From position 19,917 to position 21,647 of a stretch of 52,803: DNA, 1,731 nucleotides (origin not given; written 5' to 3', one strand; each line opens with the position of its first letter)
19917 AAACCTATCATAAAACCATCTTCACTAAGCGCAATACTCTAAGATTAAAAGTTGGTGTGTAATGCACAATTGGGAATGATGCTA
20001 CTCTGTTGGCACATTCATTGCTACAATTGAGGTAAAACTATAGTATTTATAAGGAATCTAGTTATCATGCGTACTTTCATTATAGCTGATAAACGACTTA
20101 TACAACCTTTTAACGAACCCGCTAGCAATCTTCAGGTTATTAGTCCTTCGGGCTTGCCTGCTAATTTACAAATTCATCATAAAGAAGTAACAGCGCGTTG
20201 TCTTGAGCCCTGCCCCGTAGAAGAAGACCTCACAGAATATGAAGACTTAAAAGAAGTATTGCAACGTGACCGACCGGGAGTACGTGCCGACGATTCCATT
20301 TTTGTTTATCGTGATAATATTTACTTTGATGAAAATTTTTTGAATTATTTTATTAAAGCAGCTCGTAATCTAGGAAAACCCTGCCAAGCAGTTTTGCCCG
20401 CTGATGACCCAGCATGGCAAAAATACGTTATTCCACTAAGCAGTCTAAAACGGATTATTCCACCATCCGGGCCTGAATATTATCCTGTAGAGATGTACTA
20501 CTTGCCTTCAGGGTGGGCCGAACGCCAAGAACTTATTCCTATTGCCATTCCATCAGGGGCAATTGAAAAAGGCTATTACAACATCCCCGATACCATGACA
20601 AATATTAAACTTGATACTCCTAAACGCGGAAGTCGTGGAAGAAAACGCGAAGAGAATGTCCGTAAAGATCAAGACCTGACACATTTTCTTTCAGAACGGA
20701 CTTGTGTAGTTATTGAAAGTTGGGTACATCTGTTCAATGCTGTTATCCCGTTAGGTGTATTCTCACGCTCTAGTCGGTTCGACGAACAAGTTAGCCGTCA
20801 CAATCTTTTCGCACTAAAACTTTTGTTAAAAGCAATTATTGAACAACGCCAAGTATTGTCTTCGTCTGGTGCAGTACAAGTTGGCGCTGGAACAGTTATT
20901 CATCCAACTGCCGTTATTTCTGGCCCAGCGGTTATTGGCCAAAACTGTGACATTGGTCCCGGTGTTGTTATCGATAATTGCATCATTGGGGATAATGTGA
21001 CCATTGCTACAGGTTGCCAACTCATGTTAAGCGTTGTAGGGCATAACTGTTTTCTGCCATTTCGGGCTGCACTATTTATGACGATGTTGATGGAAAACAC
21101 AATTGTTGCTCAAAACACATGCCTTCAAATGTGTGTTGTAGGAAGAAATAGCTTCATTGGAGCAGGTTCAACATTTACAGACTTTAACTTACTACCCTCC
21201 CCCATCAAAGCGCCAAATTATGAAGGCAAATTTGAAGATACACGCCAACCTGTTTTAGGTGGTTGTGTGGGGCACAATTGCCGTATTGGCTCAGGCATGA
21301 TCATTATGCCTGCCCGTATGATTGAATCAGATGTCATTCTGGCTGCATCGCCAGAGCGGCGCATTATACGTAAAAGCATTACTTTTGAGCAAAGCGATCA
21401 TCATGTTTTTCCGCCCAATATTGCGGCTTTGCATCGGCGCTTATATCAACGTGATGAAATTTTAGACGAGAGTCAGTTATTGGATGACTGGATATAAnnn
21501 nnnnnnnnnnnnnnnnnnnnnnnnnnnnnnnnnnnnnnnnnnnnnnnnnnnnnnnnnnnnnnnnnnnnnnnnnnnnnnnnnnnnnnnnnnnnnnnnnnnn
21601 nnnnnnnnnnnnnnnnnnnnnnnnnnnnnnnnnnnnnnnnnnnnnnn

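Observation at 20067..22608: Cyanobacterial-type acyl-ACP reductase homologue translationally coupled to a hexapeptide-repeat protein, with no deformylating oxygenase nearby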

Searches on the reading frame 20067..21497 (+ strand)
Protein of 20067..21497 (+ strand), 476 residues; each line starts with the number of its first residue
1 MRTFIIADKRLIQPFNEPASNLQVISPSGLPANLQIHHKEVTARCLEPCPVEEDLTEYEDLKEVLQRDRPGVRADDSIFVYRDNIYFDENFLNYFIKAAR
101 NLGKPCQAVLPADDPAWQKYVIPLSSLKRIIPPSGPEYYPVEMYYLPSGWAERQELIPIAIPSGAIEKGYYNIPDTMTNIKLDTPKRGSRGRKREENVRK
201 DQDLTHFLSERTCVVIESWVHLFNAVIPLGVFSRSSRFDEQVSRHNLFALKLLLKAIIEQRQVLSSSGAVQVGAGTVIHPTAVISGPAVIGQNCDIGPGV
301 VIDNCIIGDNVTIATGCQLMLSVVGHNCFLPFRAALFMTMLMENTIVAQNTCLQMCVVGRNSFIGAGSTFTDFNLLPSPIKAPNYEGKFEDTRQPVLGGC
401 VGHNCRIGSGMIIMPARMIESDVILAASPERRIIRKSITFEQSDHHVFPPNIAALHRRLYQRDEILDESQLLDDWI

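Call 3: search_protein_families(library=ncbifam, proteins=[window:20067-21497:+], max_evalue=0.01)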
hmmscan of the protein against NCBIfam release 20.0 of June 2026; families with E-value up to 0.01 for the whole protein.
window:20067-21497:+ (476 aa): 27 families (the best 25 are shown)
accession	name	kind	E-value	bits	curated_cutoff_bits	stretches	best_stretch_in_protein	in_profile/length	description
TIGR03992.1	Arch_glmU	subfamily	1.5e-13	50.4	292.1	1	267-426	246-388/393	bifunctional sugar-1-phosphate nucleotidylyltransferase/acetyltransferase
NF010935.0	PRK14355.1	equivalog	5.1e-11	41.9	718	1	268-368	267-362/459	bifunctional UDP-N-acetylglucosamine diphosphorylase/glucosamine-1-phosphate N-acetyltransferase GlmU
NF010937.0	PRK14357.1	equivalog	4.5e-10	39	658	1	267-334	253-320/448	bifunctional UDP-N-acetylglucosamine diphosphorylase/glucosamine-1-phosphate N-acetyltransferase GlmU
TIGR03570.1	NeuD_NnaD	subfamily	4.9e-10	39.3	160.8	1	265-371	77-187/202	NeuD/PglB/VioB family sugar acetyltransferase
TIGR01173.1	glmU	equivalog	2.8e-09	36.4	366.85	1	262-427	255-420/452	bifunctional UDP-N-acetylglucosamine diphosphorylase/glucosamine-1-phosphate N-acetyltransferase GlmU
TIGR01853.1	lipid_A_lpxD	equivalog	1.2e-08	34.2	242.5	1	269-318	122-172/325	UDP-3-O-(3-hydroxymyristoyl)glucosamine N-acyltransferase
NF006986.0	PRK09451.1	equivalog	3.2e-08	32.8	725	1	250-365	245-362/456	bifunctional UDP-N-acetylglucosamine diphosphorylase/glucosamine-1-phosphate N-acetyltransferase GlmU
NF002060.0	PRK00892.1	subfamily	4.5e-08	32.6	207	1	269-318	131-181/345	UDP-3-O-(3-hydroxymyristoyl)glucosamine N-acyltransferase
NF052502.1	man1P_GTase_Rv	exception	6.1e-08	31.9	440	1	254-354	231-331/352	mannose-1-phosphate guanylyltransferase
NF010934.1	PRK14354.1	equivalog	1.4e-07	30.4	450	1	269-326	262-318/447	bifunctional UDP-N-acetylglucosamine diphosphorylase/glucosamine-1-phosphate N-acetyltransferase GlmU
NF041173.1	Sug_nt_acttase_Thmprot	equivalog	8.7e-07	28.2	600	1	267-415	246-377/405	bifunctional sugar-1-phosphate nucleotidylyltransferase/acetyltransferase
NF010940.0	PRK14360.1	equivalog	2.1e-06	26.6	602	1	264-328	257-320/452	bifunctional UDP-N-acetylglucosamine diphosphorylase/glucosamine-1-phosphate N-acetyltransferase GlmU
NF003657.0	PRK05289.1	equivalog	1e-05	24.8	226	1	276-323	4-46/264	acyl-ACP--UDP-N-acetylglucosamine O-acyltransferase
TIGR01208.1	rmlA_long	equivalog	2.9e-05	23.1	320.25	1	264-330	249-313/353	glucose-1-phosphate thymidylyltransferase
NF010936.0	PRK14356.1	equivalog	3.3e-05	23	666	1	252-319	246-313/456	bifunctional UDP-N-acetylglucosamine diphosphorylase/glucosamine-1-phosphate N-acetyltransferase GlmU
TIGR01852.1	lipid_A_lpxA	equivalog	0.00018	20.9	231.05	1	278-324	1-42/254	acyl-ACP--UDP-N-acetylglucosamine O-acyltransferase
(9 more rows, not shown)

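Call 4: search_protein_families(library=pfam, proteins=[window:20067-21497:+], max_evalue=0.01)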
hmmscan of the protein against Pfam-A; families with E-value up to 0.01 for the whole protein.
window:20067-21497:+ (476 aa): 5 families
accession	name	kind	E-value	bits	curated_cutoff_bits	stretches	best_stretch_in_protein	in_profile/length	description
PF25084.1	LbH_EIF2B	-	2e-16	60.4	54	1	268-329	20-80/105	EIF2B subunit epsilon LbH domain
PF00132.30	Hexapep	-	8.2e-13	47.9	27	1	270-303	2-35/36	Bacterial transferase hexapeptide (six repeats)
PF25247.1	LbH_GLGC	-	4.6e-05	23.8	27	0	339-426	16-100/135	GLGC left-handed parallel beta-helix domain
PF24894.1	Hexapep_GlmU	-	9.9e-05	22.8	23.3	1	271-331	20-78/104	GlmU-like, C-terminal hexapeptide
PF25087.1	GMPPB_C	-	0.00076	19.6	39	1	277-349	6-78/110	GMPPB C-terminal domain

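Call 6: search_solved_structures(query=window:20067-21497:+, max_evalue=0.01, show_alignments=1)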
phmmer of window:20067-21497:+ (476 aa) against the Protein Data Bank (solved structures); distinct sequences matched with E-value up to 0.01: 37.
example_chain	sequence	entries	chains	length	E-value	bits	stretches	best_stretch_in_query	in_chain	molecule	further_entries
8x7s_B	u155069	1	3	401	2.6e-05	26.7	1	265-323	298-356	UTP--glucose-1-phosphate uridylyltransferase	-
9y3p_A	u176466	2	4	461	2.6e-05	26.6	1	207-352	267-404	Translation initiation factor eIF2B subunit epsilon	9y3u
2vhe_A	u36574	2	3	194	4.1e-05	26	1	224-350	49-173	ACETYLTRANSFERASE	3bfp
3bss_A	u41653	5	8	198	4.4e-05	25.9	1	225-350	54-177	Acetyltransferase | UDP-N-acetylbacillosamine N-acetyltransferase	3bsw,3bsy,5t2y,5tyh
2npo_A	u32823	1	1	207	4.6e-05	25.9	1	226-351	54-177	Acetyltransferase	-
6caj_B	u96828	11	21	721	5.7e-05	25.6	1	209-352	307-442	Translation initiation factor eIF-2B subunit epsilon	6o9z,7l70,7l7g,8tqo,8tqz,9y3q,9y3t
6ezo_I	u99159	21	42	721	5.7e-05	25.6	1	209-352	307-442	Human eukaryotic initiation factor EIF2B epsilon subunits | Translation initiation factor eIF-2B subunit epsilon | Translation initiation factor eIF2B subunit e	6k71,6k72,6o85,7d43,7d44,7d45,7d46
6o81_A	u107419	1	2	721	5.7e-05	25.5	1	209-352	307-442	Translation initiation factor eIF-2B subunit epsilon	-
4e75_A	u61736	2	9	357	5.7e-05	25.5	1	273-334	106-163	UDP-3-O-acylglucosamine N-acyltransferase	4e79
9qc6_I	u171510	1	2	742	5.9e-05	25.5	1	209-352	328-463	Translation initiation factor eIF2B subunit epsilon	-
5b04_E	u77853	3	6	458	7.6e-05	25.1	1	270-327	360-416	Probable translation initiation factor eIF-2B subunit gamma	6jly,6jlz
4mzu_A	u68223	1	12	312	0.00011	24.6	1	270-369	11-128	WxcM-like protein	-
2v0h_A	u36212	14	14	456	0.00013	24.4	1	246-361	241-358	BIFUNCTIONAL PROTEIN GLMU | GLUCOSAMINE-1-PHOSPHATE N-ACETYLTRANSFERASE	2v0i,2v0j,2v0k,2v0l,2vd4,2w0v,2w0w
4r36_A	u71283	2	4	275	0.0002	23.8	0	266-325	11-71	Putative acyl-[acyl-carrier-protein]--UDP-N-acetylglucosamine O-acyltransferase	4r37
7s3u_A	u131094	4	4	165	0.0002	23.7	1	269-323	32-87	N-acetyltransferase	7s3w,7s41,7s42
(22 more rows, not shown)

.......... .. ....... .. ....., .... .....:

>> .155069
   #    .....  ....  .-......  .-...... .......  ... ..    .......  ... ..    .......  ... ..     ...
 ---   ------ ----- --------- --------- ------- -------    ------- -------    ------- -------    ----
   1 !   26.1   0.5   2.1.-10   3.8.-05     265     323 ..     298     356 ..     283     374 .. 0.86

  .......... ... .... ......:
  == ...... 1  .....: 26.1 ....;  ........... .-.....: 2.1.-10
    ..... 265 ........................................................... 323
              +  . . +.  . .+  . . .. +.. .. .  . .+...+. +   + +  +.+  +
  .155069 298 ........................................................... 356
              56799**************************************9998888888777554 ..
